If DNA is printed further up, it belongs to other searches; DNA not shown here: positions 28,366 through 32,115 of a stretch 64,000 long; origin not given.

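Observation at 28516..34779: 2087-aa membrane-anchored giant: candidate bridge-like lipid-transfer protein (BLTP/Vps13-superfamily)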

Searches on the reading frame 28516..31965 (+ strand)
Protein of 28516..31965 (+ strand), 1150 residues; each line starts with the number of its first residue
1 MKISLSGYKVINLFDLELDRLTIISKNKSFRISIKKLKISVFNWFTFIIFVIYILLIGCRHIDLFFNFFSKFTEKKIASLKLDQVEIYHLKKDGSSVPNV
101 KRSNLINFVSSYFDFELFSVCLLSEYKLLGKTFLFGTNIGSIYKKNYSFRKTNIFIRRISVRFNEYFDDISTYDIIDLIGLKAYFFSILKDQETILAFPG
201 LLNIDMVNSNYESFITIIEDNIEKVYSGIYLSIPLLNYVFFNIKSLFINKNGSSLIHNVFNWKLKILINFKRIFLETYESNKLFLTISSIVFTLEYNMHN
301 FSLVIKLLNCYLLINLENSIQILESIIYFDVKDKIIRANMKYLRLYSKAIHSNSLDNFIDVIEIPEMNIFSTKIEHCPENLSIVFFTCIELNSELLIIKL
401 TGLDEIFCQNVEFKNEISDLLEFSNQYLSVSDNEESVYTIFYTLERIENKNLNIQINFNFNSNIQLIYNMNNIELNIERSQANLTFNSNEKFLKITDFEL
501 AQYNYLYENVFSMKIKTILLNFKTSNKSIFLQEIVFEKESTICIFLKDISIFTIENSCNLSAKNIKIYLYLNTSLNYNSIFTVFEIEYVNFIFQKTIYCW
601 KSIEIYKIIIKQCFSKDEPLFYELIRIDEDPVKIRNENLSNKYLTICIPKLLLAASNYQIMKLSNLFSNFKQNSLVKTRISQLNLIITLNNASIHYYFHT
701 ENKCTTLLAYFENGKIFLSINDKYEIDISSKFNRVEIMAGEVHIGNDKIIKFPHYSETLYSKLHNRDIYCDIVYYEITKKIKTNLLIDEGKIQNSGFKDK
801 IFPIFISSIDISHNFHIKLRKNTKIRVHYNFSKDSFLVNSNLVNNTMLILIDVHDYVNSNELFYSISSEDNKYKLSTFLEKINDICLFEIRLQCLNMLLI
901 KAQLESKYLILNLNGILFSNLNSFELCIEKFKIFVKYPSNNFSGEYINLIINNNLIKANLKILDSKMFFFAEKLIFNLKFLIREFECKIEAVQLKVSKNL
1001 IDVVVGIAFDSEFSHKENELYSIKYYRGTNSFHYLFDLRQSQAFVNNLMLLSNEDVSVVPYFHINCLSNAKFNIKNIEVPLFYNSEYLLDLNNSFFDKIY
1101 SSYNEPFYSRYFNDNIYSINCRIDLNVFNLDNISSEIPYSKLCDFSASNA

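Call 55: predict_structure(alignment_id=A6)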
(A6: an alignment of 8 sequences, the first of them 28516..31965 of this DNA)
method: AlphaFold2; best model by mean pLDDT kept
length: 1150 residues; sequences in the alignment: 8
mean_pLDDT: 48.2   pTM: 0.41
mean pLDDT of the five models: 48.2, 42.8, 38.7, 33.2, 31.5
residues with pLDDT >= 90: 0; 70-90: 219; 50-70: 327; < 50: 604
segments of 3 or more residues with pLDDT < 50: 92-108, 127-131, 145-151, 157-200, 222-261, 275-285, 316-318, 348-359, 376-382, 401-449, 469-471, 507-509, 572-578, 661-680, 767-809, 821-827, 831-1150
pLDDT, mean of each block of 10 residues (from residue 1): 68 71 64 76 68 61 55 56 68 35 44 61 54 51 50 49 39 35 28 32 59 64 46 41 35 39 65 45 55 65 72 55 75 67 59 39 70 50 56 59 32 28 23 23 30 66 57 58 70 76 56 80 73 77 81 75 83 44 84 64 85 59 75 70 76 66 43 35 74 72 64 79 69 67 55 68 52 31 25 27 42 61 46 33 23 22 23 25 24 23 24 26 25 27 35 37 26 24 21 30 42 35 31 23 24 23 24 24 25 25 25 23 24 25 22
secondary structure, 60 per line:
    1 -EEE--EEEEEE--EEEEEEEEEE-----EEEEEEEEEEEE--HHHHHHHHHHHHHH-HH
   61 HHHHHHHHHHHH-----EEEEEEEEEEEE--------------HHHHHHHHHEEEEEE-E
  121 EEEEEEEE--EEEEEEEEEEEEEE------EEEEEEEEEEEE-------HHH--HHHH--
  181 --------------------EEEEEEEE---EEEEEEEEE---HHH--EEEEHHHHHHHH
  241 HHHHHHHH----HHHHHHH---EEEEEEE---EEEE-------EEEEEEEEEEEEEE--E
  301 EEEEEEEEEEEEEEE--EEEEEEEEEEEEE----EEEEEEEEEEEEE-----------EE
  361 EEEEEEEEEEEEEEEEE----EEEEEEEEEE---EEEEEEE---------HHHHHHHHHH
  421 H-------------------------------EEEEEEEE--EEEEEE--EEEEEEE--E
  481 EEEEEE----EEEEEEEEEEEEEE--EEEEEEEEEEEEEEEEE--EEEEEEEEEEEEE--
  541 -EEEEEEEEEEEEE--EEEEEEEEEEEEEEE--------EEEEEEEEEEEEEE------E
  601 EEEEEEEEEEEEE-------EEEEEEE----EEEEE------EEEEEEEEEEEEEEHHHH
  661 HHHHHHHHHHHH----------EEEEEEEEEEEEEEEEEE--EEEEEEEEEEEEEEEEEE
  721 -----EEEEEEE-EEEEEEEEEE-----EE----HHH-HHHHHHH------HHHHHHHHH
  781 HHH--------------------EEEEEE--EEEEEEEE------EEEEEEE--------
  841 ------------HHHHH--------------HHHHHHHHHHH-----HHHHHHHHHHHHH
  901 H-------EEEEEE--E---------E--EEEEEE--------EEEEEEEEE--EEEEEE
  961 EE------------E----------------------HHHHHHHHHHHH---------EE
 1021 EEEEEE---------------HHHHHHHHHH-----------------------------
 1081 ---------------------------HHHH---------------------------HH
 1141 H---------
elements in order (helices of 4 or more, strands of 3 or more residues): E2-4 E7-12 E15-24 E30-41 H44-57 H59-72 E78-89 H104-112 E113-118 E120-128 E131-144 E151-162 H175-178 E201-208 E212-220 E229-232 H233-248 H253-259 E263-269 E273-276 E284-297 E300-315 E318-330 E335-347 E359-377 E382-391 E395-401 H411-421 E453-460 E463-468 E471-477 E480-486 E491-504 E507-523 E526-538 E542-554 E557-571 E580-593 E600-613 E621-627 E632-636 E643-656 H657-672 E683-700 E703-720 E726-732 E734-743 H759-765 H772-783 E804-809 E812-819 E826-832 H853-857 H872-882 H888-901 E909-914 E930-935 E944-952 E955-962 H998-1009 E1019-1026 H1042-1051 H1108-1111

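Call 61: fold_search(model_id=the predicted structure, library=pdb)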
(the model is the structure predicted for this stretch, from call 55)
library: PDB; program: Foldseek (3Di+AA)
matches with E <= 10: 431; with E <= 0.001: 5
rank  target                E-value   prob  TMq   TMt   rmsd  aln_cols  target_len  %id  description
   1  9cap_A                1.3e-16  1.00  0.24  0.20  18.8      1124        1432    8  Structure of the LPD-3 complex (released 2025-04-23)
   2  9xdc_B                2.4e-04  0.95  0.09  0.20  19.3       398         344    6  TamAB hybrid barrel state (released 2026-01-28)
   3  6cbc_A                2.9e-04  1.00  0.10  0.39  11.6       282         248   10  Crystal structure of an N-terminal fragment of Vps13. (released 2018-08-08)
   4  6cbc_B                4.2e-04  1.00  0.11  0.39  11.8       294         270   10  Crystal structure of an N-terminal fragment of Vps13. (released 2018-08-08)
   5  9xdd_B                6.5e-04  0.99  0.10  0.25  13.2       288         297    9  TamAB in non-hybrid barrel state (released 2026-01-28)
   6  9a39_MODEL_1_A        4.3e-03  0.25  0.08  0.11  30.1      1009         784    6  Model of E. coli LptD by in-cell photo-crosslinking MS and deep learning (released 2023-02-24)
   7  4fhm_B                9.3e-03  0.18  0.05  0.06  25.4       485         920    7  Nup37-Nup120(aa1-961) complex from Schizosaccharomyces pombe (released 2012-09-26)
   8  9kn3_A                1.2e-02  0.13  0.08  0.10  32.2       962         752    7  Cryo-EM structure of LptDEM complex from Escherichia coli (released 2025-07-23)
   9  9rpw_A                1.7e-02  0.10  0.05  0.08  29.1       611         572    8  Cryo-EM structure of Shigella flexneri LptDE dimer: closed-state unbound and open-state bound by Oekolampad phage RBP (released 2025-12-10)
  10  9rps_A                1.8e-02  0.14  0.09  0.12  31.9       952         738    7  Cryo-EM structure of Shigella flexneri LptDE in complex with RTP45 superinfection exclusion protein from RTP bacteriop (released 2025-12-10)
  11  7q60                  2.5e-02  0.04  0.04  0.04  34.9       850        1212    5  Structure of TEV cleaved A2ML1 (A2ML1-TE) (released 2022-04-20)
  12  8r50_A                2.9e-02  0.03  0.04  0.03  29.8       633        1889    6  Mouse teneurin-3 compact dimer - A1B1 isoform (released 2024-05-08)
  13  5o9z_w                3.0e-02  0.04  0.05  0.05  36.3      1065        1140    6  Cryo-EM structure of a pre-catalytic human spliceosome primed for activation (B complex) (released 2017-08-16)
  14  8kbx_A                5.9e-02  0.10  0.05  0.11  21.7       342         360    9  Cryo-EM structure of human ATG2A-WIPI4 complex (released 2024-08-07)
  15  6en4_A                5.9e-02  0.03  0.05  0.05  38.6      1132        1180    5  SF3b core in complex with a splicing modulator (released 2018-06-20)
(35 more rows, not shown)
